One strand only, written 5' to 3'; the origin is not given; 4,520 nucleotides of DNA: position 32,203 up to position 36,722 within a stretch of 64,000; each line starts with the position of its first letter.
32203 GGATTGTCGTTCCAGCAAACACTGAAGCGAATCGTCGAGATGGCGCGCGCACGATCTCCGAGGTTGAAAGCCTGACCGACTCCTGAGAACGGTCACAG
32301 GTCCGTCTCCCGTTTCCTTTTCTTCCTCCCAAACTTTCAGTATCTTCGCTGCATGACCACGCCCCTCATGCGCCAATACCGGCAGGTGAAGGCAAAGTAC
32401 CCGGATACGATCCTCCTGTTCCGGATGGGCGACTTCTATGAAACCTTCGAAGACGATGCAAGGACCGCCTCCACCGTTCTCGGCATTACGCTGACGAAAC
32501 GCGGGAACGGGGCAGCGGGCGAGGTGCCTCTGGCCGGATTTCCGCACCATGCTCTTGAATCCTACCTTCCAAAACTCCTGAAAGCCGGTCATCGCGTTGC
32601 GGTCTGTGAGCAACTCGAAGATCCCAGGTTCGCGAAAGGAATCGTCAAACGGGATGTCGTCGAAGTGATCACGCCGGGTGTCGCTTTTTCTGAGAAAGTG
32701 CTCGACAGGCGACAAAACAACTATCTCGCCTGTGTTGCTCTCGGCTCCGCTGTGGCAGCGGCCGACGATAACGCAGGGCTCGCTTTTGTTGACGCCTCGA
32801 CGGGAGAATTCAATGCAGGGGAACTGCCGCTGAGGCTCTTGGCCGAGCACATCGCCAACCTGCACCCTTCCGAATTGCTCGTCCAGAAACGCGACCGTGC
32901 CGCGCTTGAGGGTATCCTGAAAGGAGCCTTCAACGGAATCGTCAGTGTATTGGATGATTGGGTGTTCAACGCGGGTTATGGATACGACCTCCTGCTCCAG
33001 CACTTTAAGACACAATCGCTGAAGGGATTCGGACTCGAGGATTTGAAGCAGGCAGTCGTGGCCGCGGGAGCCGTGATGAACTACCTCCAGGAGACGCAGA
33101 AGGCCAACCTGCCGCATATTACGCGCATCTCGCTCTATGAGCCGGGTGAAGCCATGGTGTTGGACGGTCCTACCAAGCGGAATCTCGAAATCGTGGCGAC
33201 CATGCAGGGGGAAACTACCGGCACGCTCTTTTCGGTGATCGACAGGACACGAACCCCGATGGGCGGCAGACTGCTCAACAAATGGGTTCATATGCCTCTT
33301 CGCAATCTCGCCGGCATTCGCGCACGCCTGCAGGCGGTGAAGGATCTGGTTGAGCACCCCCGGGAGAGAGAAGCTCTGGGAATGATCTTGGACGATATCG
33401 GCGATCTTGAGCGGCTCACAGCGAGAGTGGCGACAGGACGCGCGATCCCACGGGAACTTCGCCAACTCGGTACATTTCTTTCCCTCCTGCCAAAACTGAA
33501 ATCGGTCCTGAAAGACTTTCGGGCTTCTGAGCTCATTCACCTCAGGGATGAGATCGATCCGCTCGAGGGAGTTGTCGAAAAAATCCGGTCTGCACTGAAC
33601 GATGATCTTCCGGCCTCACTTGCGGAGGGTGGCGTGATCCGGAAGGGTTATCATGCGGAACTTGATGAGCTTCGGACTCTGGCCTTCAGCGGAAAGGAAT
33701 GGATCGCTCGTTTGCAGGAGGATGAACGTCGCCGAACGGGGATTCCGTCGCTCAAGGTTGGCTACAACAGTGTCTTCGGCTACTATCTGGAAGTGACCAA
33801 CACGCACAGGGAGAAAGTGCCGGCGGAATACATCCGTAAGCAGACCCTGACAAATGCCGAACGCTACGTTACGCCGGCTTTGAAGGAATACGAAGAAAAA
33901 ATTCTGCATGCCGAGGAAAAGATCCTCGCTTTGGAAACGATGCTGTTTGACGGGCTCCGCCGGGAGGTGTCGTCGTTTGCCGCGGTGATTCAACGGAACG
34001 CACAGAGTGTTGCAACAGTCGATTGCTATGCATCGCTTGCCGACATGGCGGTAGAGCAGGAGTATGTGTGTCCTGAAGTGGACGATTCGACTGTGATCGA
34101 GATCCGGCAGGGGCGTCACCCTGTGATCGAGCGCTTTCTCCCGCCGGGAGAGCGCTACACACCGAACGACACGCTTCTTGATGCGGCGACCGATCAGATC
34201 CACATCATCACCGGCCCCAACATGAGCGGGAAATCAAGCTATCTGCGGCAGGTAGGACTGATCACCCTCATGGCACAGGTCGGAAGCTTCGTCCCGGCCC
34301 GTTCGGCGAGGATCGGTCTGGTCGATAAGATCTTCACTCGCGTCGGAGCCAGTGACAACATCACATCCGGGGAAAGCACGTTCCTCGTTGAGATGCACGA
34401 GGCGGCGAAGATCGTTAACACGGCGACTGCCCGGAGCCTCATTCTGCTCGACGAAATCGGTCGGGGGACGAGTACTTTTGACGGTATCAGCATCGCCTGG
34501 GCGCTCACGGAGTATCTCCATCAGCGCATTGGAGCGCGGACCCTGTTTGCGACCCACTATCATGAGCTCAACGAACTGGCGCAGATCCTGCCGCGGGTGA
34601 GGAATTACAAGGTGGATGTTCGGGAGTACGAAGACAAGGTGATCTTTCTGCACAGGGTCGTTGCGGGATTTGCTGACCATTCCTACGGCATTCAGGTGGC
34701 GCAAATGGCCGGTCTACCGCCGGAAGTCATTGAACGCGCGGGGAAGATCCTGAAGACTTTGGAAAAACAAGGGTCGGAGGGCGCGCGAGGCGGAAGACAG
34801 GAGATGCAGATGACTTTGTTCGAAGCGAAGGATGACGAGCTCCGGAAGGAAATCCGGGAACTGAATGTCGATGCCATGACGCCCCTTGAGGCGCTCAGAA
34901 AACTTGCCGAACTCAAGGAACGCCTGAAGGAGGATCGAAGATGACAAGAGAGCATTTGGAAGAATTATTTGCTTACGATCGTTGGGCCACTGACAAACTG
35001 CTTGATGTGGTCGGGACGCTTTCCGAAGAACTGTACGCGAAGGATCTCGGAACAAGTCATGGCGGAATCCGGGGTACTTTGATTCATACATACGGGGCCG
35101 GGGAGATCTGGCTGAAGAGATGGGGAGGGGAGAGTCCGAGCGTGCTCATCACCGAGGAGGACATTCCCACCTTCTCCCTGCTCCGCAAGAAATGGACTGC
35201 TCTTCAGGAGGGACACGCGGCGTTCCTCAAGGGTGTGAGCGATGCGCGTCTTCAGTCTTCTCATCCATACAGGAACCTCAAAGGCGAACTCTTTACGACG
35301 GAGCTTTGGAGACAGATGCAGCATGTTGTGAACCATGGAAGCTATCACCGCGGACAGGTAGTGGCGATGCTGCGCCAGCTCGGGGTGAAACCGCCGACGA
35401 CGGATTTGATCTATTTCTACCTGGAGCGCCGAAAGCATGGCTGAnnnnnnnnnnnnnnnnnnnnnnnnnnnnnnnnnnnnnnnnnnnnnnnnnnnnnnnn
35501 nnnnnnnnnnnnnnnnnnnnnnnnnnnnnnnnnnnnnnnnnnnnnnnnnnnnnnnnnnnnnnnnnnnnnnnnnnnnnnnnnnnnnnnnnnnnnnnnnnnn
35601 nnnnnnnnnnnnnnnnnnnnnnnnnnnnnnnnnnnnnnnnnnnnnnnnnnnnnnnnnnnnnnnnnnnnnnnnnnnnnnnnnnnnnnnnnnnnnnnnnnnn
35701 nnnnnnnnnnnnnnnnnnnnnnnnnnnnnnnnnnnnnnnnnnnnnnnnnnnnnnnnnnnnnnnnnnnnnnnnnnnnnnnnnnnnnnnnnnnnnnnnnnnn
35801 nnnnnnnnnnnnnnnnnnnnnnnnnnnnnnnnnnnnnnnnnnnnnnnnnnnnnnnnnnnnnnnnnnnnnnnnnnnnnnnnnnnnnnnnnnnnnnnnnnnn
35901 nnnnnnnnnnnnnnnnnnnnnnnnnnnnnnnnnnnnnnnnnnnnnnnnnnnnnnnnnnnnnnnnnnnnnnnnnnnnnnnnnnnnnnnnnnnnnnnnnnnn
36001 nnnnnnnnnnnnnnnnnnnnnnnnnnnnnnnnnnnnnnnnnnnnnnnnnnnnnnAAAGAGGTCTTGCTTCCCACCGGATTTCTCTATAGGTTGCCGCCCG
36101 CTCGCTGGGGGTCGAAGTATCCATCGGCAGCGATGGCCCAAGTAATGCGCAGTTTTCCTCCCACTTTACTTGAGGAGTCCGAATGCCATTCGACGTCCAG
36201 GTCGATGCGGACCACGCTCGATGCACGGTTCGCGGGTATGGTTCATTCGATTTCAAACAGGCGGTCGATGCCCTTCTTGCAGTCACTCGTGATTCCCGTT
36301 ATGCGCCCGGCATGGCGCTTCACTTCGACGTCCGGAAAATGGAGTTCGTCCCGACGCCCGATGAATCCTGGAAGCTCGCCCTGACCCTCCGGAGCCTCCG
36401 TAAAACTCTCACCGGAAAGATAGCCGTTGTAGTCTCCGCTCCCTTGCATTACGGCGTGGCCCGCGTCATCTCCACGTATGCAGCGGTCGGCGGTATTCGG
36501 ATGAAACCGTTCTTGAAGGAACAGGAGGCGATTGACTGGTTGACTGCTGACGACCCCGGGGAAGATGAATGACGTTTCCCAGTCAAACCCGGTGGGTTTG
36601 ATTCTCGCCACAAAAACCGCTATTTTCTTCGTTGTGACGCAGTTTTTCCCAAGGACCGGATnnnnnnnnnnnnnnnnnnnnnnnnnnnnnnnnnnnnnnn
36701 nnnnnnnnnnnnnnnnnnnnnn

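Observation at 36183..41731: Compact same-strand cluster: small STAS-like(?) protein, tri-heme sensor nucleotide cyclase, GAF-PP2C phosphatase, orphan HerA-like ATPase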

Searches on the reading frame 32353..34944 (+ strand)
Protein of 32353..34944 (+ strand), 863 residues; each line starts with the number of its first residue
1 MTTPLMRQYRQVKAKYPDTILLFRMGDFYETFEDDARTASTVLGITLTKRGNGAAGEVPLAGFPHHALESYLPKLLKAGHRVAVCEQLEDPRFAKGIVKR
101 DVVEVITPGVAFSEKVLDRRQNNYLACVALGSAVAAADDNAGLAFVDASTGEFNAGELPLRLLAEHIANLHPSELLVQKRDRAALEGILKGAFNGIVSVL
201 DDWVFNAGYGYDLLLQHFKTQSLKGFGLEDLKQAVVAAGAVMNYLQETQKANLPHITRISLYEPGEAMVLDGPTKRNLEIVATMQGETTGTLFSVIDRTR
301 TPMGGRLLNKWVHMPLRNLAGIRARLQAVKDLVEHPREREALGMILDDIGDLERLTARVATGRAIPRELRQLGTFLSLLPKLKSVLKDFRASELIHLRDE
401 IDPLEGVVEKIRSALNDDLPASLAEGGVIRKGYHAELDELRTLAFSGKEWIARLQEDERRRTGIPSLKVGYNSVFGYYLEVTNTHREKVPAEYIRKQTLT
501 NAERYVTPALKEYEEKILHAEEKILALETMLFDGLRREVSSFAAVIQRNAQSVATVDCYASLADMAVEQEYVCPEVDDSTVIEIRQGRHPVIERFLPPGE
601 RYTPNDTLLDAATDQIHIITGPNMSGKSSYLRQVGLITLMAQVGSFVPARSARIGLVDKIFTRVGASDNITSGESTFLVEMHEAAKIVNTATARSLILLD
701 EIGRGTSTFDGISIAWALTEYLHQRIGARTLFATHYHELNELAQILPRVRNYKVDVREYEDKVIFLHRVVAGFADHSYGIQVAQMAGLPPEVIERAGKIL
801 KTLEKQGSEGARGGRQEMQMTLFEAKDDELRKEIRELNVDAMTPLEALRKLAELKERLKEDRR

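Call 3: search_protein_families(library=pfam, proteins=[window:32353-34944:+], max_evalue=0.01)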
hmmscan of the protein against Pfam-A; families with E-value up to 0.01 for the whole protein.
window:32353-34944:+ (863 aa): 5 families
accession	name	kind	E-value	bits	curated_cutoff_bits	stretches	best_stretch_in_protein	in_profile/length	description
PF00488.27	MutS_V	-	7.9e-84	280.8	30.2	1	618-804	2-188/188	MutS domain V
PF05192.23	MutS_III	-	1.4e-47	163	34.1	1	274-563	2-194/194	MutS domain III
PF01624.25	MutS_I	-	3.8e-41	140.3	20.6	1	3-113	1-111/113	MutS domain I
PF05190.23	MutS_IV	-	1.8e-31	108.7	22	1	432-523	1-92/92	MutS family domain IV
PF05188.22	MutS_II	-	2.2e-21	77.1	25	1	123-256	1-132/133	MutS domain II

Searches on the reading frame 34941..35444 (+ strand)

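Call 3: search_protein_families(library=pfam, proteins=[window:34941-35444:+], max_evalue=0.01)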
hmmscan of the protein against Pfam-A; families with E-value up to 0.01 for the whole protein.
window:34941-35444:+ (167 aa): 2 families
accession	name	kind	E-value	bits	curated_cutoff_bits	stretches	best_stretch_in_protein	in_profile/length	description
PF05163.17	DinB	-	1.2e-24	87.5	23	1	5-157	4-155/165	DinB family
PF12867.12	DinB_2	-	9.7e-06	26.5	24.8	1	15-140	4-128/128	DinB superfamily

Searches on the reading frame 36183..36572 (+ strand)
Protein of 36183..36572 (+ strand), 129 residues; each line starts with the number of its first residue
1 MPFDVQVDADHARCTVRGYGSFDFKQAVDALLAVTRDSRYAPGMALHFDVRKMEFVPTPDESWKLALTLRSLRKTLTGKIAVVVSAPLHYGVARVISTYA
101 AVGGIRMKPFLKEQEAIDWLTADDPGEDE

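Call 3: search_protein_families(library=pfam, proteins=[window:36183-36572:+], max_evalue=0.01)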
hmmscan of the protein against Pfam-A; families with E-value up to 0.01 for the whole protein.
window:36183-36572:+ (129 aa): 1 family
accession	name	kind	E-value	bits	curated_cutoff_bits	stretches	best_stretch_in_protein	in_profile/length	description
PF11964.13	SpoIIAA-like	-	0.0082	17.3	25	1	42-120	30-105/106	SpoIIAA-like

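Call 6: search_protein_families(library=ncbifam, proteins=[window:36183-36572:+], max_evalue=0.01)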
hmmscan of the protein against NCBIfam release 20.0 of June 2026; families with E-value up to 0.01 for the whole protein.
window:36183-36572:+ (129 aa): 0 families

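Call 7: search_protein_families(library=padloc, proteins=[window:36183-36572:+], max_evalue=0.01)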
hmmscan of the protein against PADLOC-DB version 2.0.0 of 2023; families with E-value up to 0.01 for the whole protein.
window:36183-36572:+ (129 aa): 0 families

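Call 41: search_solved_structures(query=window:36183-36569:+, max_evalue=10)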
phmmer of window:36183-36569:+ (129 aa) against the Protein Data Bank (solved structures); distinct sequences matched with E-value up to 10: 1.
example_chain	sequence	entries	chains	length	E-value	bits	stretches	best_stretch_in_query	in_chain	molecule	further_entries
6chs_H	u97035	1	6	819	0.11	16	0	27-80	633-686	Putative cell division control protein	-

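Call 48: search_protein_representatives(protein=window:36183-36569:+)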
Query: 129 residues. Proteins with E-value up to 0.001 (for the whole library): 384; up to 1e-10: 12; up to 1e-30: 1. The best 150 are listed.
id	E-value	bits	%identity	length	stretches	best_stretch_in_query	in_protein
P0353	4.1e-43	162.9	56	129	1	1-122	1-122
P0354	2.4e-16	76.4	37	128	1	1-128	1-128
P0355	1.2e-12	64.5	33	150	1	1-122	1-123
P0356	1.6e-12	64.0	33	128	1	1-123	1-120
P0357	1.6e-12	64.0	33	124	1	1-122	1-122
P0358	3.8e-12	62.8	32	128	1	6-116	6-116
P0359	6.1e-12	62.2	31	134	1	1-121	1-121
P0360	7.5e-12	61.9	27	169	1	1-121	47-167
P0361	1.6e-11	60.8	32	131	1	1-126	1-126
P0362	3.9e-11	59.5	30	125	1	1-121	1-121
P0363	3.9e-11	59.5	32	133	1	6-125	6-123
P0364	4.0e-11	59.5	31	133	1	1-121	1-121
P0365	1.9e-10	57.3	29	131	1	3-121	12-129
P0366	2.2e-10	57.1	32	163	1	1-122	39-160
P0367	2.6e-10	56.9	32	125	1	13-124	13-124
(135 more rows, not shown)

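Call 50: search_protein_families(library=pfam, alignment_id=A4, max_evalue=0.01)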
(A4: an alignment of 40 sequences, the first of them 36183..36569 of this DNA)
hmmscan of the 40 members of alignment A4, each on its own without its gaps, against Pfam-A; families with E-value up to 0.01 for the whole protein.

A. member 1, window:36183-36569:+ (129 aa): 1 family
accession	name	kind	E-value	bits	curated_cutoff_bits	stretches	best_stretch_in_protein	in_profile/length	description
PF11964.13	SpoIIAA-like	-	0.0082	17.3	25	1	42-120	30-105/106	SpoIIAA-like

B. families by the number of members that match (of 40 scanned): 4 families
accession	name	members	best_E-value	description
PF11964.13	SpoIIAA-like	17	4.9e-06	SpoIIAA-like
PF14407.11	Frankia_peptide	1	0.0042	Ribosomally synthesized peptide prototyped by Frankia Franean1_4349.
PF25056.1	DUF7793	1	0.005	Domain of unknown function (DUF7793)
PF02900.23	LigB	1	0.0058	Catalytic LigB subunit of aromatic ring-opening dioxygenase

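Call 51: search_solved_structures(query=A4, max_evalue=1)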
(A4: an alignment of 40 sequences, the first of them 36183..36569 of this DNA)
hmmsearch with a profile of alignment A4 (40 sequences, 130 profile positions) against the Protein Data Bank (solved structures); distinct sequences matched with E-value up to 1: 18.
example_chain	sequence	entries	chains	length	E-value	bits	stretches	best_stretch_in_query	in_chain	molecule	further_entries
5x89_A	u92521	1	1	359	0.19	14.7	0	32-73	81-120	EndA-like protein,tRNA-splicing endonuclease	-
3ox6_A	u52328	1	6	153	0.23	14.5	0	1-31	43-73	Calcium-binding protein 1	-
3ox5_A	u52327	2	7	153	0.35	13.8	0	1-31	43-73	Calcium-binding protein 1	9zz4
2lan_A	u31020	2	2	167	0.4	13.7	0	1-31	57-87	Calcium-binding protein 1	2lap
7jts_t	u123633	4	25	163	0.49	13.4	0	6-40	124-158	Calmodulin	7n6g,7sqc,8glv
7qep_O1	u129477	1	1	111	0.53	13.3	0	43-88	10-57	60S ribosomal protein L31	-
5yft_A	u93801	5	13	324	0.54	13.2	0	77-125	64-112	Ribose 1,5-bisphosphate isomerase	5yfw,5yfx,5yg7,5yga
5yfj_A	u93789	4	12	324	0.54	13.2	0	77-125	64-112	Ribose 1,5-bisphosphate isomerase | Ribose-1,5-bisphosphate isomerase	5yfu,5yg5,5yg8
5yfs_A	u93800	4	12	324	0.55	13.2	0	77-125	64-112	Ribose 1,5-bisphosphate isomerase | Ribose-1,5-bisphosphate isomerase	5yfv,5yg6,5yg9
4hyl_A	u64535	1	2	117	0.62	13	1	3-78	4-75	Stage II sporulation protein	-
6ic4_K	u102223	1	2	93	0.68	12.9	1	17-60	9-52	Ttg2E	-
6z5u_C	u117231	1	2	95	0.71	12.9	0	17-60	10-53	Anti-sigma factor antagonist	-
6hcs_A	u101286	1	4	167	0.81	12.7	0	2-44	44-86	Calmodulin-1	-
7d06_C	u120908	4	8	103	0.85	12.6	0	17-60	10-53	Anti-sigma factor antagonist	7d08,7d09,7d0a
1dmo_A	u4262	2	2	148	0.86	12.6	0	2-43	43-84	CALMODULIN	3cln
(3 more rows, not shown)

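Call 64: predict_structure(alignment_id=A4)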
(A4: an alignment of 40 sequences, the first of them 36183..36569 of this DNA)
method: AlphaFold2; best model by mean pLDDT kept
length: 129 residues; sequences in the alignment: 40
mean_pLDDT: 93.9   pTM: 0.86
mean pLDDT of the five models: 93.9, 93.7, 93.7, 93.5, 93.1
residues with pLDDT >= 90: 120; 70-90: 3; 50-70: 4; < 50: 2
segments of 3 or more residues with pLDDT < 50: none
pLDDT, mean of each block of 10 residues (from residue 1): 93 97 93 95 97 94 95 96 97 96 96 98 72
secondary structure, 60 per line:
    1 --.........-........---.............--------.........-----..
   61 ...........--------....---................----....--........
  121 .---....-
elements in order: E3-8 E13-20 H24-36 E45-53 H59-71 E80-83 H87-102 E107-110 H113-121 H125-128

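Call 69: find_encoding_contigs(protein=P0354, flank=4000, max_places=3)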
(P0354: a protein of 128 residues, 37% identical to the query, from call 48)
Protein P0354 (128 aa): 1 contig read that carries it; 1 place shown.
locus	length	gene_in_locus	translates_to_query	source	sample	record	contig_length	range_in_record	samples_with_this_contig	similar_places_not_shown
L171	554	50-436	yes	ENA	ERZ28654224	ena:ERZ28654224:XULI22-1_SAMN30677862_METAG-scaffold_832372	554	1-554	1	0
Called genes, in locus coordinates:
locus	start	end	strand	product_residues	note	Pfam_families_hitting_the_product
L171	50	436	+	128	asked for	-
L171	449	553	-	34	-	?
